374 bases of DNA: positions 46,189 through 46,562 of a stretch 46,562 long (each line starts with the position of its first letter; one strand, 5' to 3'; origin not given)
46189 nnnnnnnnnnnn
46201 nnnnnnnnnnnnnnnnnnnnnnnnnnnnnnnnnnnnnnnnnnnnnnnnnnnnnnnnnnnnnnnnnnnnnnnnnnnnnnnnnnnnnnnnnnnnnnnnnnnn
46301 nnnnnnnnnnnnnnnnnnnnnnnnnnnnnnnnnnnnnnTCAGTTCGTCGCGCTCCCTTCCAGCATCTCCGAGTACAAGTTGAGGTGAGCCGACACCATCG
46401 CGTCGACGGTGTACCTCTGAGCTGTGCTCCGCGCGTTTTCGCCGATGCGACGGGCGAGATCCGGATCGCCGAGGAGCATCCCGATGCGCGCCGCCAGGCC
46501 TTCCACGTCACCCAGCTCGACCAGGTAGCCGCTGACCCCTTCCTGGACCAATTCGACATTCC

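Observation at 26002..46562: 20-kb single-strand envelope locus mixing exosortase-locus marker genes with T9SS-type cargo and a PorV-like gene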

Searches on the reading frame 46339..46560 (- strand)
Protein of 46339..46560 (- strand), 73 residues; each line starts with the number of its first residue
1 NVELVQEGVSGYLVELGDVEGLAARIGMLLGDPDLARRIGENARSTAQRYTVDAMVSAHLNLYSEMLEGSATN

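Call 8: search_protein_families(library=ncbifam, proteins=[window:46339-46560:-], max_evalue=0.01)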
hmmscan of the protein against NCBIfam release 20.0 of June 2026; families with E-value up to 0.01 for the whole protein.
window:46339-46560:- (73 aa): 13 families
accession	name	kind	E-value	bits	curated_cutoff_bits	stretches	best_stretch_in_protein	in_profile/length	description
TIGR03999.1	thiol_BshA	equivalog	5.9e-10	38.6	273.7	1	3-67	309-374/375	N-acetyl-alpha-D-glucosaminyl L-malate synthase BshA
TIGR03088.1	stp2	hypoth_equivalog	1.6e-09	37.3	409.05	1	1-67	307-374/374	TIGR03088 family PEP-CTERM/XrtA system glycosyltransferase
NF041876.1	EPS_EpsE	equivalog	2.4e-07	30.4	400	1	3-49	332-378/389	exopolysaccharide biosynthesis GT4 family glycosyltransferase EpsE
NF047880.1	glyco_SdgA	exception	3e-06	26.1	800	1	3-56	427-480/488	serine-aspartate repeat adhesin O-glycosyltransferase SdgA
TIGR02149.1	glgA_Coryne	subfamily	8e-06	25.2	302.4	1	3-66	320-390/391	glycogen synthase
TIGR03449.1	mycothiol_MshA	equivalog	2.4e-05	23.4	462.5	1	5-67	342-404/406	D-inositol-3-phosphate glycosyltransferase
NF050056.1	ProtGlycPglH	equivalog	3.4e-05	23.1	600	1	3-66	290-353/354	GalNAc-alpha-(1->4)-GalNAc-alpha-(1->3)-diNAcBac-PP-undecaprenol alpha-1,4-N-acetyl-D-galactosaminyltransferase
NF047881.1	glyco_SdgB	exception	5.8e-05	21.9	800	1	3-58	433-488/496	serine-aspartate repeat adhesin O-glycosyltransferase SdgB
NF038229.1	Glyco4_Geo_Pelo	equivalog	0.00036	19.7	400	1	1-67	272-337/338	GPMC system family 4 glycosyltransferase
TIGR04063.1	stp3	hypoth_equivalog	0.0023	16.9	442.05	1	3-67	331-396/397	TIGR04063 family PEP-CTERM/XrtA system glycosyltransferase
NF038298.1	EPS_HpsO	equivalog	0.0065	15.3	575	1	10-66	330-387/388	hormogonium polysaccharide biosynthesis glycosyltransferase HpsO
NF038295.1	EPS_HpsP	equivalog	0.0088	15.1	550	1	5-66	326-387/388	hormogonium polysaccharide biosynthesis glycosyltransferase HpsP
NF041139.1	TreT_Thcocales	equivalog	0.0089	14.8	775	1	6-67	353-409/412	trehalose synthase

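Call 9: search_protein_families(library=pfam, proteins=[window:46339-46560:-], max_evalue=0.01)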
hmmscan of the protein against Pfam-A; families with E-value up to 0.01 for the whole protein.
window:46339-46560:- (73 aa): 2 families
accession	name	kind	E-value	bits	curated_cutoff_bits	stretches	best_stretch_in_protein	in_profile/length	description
PF00534.26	Glycos_transf_1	-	2.3e-05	24.5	26.4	1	2-45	128-171/172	Glycosyl transferases group 1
PF13692.12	Glyco_trans_1_4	-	0.0096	16.6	27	0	3-32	113-142/142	Glycosyl transferases group 1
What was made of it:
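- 46339..46562 (-): C-terminal 73 aa of a GT4 glycosyltransferase, cut by the contig end. PF00534 and generic GT4 hits (calls 8, 9).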
